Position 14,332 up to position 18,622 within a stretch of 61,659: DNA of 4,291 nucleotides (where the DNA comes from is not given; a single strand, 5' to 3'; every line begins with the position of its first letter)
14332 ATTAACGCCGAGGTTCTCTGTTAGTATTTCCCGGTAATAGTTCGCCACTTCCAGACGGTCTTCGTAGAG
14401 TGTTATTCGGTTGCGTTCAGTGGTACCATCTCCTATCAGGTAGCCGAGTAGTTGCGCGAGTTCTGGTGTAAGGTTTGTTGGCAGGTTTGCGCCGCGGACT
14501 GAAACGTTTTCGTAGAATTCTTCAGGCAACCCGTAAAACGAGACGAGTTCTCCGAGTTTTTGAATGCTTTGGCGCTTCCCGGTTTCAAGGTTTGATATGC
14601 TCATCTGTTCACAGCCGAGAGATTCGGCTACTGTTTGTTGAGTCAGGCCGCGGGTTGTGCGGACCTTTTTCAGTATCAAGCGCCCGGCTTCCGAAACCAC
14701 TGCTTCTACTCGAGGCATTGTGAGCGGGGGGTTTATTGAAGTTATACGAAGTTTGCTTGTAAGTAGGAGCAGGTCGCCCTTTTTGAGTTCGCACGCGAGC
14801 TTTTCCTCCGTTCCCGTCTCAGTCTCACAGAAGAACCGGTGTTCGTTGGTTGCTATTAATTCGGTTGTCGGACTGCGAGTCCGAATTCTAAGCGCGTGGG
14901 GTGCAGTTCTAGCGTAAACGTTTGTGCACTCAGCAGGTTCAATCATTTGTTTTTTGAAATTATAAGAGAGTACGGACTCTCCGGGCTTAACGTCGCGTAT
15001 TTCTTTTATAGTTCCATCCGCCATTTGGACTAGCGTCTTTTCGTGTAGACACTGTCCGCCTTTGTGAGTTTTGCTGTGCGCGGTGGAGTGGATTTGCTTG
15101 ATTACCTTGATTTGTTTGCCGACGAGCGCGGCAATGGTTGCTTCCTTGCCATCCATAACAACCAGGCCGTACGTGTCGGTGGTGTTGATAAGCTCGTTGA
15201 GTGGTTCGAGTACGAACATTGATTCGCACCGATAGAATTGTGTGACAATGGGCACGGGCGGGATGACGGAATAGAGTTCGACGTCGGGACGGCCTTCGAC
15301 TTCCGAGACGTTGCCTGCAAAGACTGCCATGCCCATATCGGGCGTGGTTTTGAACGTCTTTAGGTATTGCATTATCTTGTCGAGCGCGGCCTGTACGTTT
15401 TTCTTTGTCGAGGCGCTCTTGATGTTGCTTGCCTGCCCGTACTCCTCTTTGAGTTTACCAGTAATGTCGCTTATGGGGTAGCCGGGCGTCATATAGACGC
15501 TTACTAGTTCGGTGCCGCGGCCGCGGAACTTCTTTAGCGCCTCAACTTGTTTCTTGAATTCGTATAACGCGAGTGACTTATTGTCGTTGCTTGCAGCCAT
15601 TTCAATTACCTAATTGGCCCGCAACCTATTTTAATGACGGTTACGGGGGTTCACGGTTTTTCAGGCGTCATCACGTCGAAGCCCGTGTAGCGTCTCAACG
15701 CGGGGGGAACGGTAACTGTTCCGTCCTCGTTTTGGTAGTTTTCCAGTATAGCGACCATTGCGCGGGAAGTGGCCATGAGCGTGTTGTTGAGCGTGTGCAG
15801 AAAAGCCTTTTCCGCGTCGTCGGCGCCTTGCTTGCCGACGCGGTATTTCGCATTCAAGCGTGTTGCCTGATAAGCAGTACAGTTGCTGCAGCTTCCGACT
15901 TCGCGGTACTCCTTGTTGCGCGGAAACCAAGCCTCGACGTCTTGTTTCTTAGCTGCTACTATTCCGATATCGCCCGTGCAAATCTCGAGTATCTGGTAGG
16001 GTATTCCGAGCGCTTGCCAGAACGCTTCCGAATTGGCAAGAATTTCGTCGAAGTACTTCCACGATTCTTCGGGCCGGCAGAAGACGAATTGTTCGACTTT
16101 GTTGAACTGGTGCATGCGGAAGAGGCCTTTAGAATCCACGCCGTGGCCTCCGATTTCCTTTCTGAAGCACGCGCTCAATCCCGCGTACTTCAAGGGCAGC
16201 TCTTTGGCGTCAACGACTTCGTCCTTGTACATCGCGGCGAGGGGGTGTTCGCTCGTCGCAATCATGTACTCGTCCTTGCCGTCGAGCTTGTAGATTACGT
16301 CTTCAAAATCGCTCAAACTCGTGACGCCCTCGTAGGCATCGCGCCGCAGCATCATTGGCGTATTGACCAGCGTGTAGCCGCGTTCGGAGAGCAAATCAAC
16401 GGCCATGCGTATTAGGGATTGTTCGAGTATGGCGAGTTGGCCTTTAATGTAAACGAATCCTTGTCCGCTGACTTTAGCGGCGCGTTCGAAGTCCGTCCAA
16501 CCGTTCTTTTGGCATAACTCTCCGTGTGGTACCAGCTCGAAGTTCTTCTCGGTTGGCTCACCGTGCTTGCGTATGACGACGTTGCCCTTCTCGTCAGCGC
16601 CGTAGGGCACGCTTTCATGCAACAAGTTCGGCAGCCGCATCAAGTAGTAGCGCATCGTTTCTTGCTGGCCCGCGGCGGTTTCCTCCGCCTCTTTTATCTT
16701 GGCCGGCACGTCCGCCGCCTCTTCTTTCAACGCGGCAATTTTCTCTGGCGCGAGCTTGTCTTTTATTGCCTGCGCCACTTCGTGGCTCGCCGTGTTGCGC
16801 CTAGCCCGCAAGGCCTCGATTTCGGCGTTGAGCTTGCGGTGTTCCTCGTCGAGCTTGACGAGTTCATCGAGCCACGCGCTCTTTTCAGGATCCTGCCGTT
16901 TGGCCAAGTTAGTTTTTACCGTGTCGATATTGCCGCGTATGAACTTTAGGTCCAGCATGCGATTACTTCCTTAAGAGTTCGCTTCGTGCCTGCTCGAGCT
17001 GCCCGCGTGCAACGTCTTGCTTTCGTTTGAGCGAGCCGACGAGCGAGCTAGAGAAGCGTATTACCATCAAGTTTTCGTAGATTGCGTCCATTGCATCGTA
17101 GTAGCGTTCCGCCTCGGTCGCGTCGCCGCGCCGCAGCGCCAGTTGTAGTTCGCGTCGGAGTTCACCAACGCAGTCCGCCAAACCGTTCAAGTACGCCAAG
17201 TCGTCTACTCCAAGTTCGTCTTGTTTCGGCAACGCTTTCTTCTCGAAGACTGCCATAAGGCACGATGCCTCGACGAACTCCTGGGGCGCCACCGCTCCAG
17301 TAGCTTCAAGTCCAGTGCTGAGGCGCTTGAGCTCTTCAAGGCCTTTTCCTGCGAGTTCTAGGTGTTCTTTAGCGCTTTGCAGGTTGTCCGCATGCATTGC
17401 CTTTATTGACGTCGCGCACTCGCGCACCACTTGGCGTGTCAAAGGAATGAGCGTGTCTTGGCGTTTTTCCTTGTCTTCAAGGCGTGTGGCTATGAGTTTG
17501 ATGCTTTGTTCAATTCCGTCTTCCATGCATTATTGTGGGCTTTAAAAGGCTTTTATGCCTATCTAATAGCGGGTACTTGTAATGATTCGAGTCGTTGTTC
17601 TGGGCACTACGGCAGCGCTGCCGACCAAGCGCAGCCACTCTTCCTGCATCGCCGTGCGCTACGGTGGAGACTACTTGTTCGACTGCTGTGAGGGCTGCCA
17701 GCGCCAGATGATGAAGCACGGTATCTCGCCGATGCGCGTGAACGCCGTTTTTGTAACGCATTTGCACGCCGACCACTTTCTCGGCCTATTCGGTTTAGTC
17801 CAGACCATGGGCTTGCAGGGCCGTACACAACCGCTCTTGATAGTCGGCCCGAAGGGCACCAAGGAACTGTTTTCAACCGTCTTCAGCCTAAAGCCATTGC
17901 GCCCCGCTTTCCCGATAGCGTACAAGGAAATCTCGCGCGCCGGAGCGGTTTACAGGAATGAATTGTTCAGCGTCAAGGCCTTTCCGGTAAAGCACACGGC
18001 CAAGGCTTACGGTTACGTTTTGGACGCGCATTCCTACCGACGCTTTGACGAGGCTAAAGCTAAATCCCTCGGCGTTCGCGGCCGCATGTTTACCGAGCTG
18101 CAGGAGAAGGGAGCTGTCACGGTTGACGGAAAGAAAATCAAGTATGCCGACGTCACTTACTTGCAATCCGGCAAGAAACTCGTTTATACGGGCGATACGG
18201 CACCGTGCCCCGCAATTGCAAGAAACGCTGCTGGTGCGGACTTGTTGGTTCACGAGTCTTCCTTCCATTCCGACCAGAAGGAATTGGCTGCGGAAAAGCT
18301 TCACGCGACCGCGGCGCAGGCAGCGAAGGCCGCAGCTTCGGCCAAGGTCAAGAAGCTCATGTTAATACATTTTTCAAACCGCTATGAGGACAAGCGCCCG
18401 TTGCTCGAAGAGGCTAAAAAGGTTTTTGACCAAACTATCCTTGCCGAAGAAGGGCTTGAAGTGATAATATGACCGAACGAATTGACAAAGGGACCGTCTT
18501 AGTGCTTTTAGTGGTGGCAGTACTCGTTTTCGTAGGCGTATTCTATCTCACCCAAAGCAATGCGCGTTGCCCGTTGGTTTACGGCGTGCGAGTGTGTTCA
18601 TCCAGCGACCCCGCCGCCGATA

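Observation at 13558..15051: Intein splits aRF1 immediately after the catalytic GGQ glutamine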

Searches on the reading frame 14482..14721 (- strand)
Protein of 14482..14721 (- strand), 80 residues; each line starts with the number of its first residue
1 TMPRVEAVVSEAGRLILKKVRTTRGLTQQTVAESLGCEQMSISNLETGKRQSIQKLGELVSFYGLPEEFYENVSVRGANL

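Call 83: search_solved_structures(query=window:14482-14721:-, max_evalue=1, show_alignments=1)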
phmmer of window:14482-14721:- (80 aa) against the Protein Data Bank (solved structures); distinct sequences matched with E-value up to 1: 39.
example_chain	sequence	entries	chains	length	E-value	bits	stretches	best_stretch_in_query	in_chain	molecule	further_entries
8tac_A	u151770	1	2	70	0.00063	23.5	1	11-56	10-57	DBP48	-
1r63_A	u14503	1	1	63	0.0012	22.5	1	18-69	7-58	REPRESSOR PROTEIN FROM BACTERIOPHAGE 434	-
1per_L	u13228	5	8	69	0.0012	22.5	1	18-70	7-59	PROTEIN (434 REPRESSOR) | 434 REPRESSOR | REPRESSOR PROTEIN CI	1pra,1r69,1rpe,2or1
2b5a_A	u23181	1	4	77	0.003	21.4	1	13-60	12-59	C.BclI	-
2r63_A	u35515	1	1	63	0.0043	20.8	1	22-69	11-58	REPRESSOR PROTEIN FROM BACTERIOPHAGE 434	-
2ewt_A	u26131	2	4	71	0.006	20.4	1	17-67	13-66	putative DNA-binding protein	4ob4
1sq8_A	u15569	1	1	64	0.011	19.5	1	20-67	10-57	dh434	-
4ia8_A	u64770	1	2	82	0.016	19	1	13-60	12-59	Regulatory protein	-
4ghj_A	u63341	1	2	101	0.031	18.1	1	8-52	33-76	Probable transcriptional regulator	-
4fn3_A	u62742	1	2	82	0.038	17.9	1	13-60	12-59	Regulatory protein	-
4i6t_A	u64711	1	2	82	0.044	17.7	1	13-60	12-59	Regulatory protein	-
4i6u_A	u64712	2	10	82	0.044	17.7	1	13-60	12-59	Regulatory protein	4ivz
3clc_A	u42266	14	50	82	0.044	17.7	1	13-60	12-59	Regulatory protein | R-M CONTROLLER PROTEIN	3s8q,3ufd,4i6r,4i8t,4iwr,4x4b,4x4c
9sf2_A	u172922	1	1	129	0.045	17.6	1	15-70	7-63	Transcriptional regulator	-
2qfc_A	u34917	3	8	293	0.048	17.5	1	17-49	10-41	PlcR protein | Transcriptional activator PlcR protein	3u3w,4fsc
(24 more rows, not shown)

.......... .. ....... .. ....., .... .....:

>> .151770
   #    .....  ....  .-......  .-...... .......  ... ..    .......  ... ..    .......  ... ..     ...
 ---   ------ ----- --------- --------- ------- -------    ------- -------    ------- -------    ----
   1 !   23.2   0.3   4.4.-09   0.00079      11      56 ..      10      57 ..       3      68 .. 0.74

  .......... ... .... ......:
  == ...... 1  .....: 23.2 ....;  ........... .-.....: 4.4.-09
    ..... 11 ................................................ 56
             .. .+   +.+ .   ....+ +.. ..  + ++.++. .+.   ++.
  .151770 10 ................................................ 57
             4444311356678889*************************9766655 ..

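Call 85: predict_structure(protein=window:14482-14721:-)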
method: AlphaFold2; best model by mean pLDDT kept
length: 80 residues; sequences in the alignment: 1
mean_pLDDT: 55.8   pTM: 0.45
mean pLDDT of the five models: 55.8, 51.3, 50.0, 41.2, 40.5
residues with pLDDT >= 90: 0; 70-90: 14; 50-70: 40; < 50: 26
segments of 3 or more residues with pLDDT < 50: 1-8, 66-80
pLDDT, mean of each block of 10 residues (from residue 1): 41 67 71 66 67 51 48 36
secondary structure, 60 per line:
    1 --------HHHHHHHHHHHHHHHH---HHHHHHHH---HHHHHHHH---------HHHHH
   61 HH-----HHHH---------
elements in order: H9-24 H28-35 H39-46 H56-62 H68-71

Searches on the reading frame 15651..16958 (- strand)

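Call 48: search_protein_families(library=pfam, proteins=[window:15651-16958:-], max_evalue=0.00001)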
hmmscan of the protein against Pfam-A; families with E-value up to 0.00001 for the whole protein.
window:15651-16958:- (435 aa): 2 families
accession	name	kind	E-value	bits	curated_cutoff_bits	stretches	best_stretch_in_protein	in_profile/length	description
PF00587.30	tRNA-synt_2b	-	1.3e-38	133.3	29.3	1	228-408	9-179/179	tRNA synthetase class II core domain (G, H, P, S and T)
PF02403.27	Seryl_tRNA_N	-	4.9e-25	88.3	28.2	1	1-112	1-107/108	Seryl-tRNA synthetase N-terminal domain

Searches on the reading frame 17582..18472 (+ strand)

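Call 48: search_protein_families(library=pfam, proteins=[window:17582-18472:+], max_evalue=0.00001)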
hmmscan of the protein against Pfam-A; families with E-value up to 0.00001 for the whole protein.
window:17582-18472:+ (296 aa): 3 families
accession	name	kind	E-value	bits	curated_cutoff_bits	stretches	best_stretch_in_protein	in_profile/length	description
PF12706.13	Lactamase_B_2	-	1.3e-21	77.6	27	2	31-148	3-131/200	Beta-lactamase superfamily domain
PF00753.33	Lactamase_B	-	6.6e-10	39.7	22.7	1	21-241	7-183/196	Metallo-beta-lactamase superfamily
PF13691.12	Lactamase_B_4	-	2.4e-07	30.7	27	1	12-64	4-59/63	tRNase Z endonuclease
